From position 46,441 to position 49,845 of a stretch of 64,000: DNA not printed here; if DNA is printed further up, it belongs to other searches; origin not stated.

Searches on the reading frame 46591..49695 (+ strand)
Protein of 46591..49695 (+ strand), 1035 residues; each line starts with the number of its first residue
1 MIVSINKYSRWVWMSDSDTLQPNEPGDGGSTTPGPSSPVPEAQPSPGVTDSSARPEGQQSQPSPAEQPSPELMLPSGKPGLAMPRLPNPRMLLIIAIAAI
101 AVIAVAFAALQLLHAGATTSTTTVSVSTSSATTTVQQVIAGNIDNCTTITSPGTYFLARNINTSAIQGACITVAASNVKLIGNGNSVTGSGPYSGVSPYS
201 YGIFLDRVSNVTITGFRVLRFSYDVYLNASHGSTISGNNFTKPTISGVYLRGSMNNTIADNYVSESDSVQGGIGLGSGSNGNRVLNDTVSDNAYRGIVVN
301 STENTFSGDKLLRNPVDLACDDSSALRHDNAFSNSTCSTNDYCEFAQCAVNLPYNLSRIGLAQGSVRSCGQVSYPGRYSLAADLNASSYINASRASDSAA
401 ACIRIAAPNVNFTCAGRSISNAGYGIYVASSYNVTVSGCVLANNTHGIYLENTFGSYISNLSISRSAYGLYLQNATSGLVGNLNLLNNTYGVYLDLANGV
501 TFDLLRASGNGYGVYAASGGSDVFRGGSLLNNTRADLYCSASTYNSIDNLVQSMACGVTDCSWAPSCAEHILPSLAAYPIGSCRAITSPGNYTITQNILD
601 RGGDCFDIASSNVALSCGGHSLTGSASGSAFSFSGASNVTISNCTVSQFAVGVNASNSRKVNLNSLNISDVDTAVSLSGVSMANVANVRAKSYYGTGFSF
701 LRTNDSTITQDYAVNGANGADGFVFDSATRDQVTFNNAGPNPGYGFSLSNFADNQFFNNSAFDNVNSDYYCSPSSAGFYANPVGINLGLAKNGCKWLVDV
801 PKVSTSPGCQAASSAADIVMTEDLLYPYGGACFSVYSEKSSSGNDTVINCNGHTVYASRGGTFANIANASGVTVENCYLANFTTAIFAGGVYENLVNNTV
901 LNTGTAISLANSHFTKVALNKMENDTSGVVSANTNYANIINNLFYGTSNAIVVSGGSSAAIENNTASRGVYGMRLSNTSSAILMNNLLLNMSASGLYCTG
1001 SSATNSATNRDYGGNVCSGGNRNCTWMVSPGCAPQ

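Call 78: search_protein_families(library=ncbifam, proteins=[window:46591-49695:+], max_evalue=0.00001)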
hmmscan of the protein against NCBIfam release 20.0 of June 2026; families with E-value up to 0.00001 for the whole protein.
window:46591-49695:+ (1035 aa): 2 families
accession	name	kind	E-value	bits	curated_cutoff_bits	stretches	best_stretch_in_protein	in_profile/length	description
TIGR04247.1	NosD_copper_fam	subfamily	1.2e-10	40.6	300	0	202-333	151-283/377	nitrous oxide reductase family maturation protein NosD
TIGR03804.1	para_beta_helix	repeat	9.3e-10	38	19.45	1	225-266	2-42/44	parallel beta-helix repeat protein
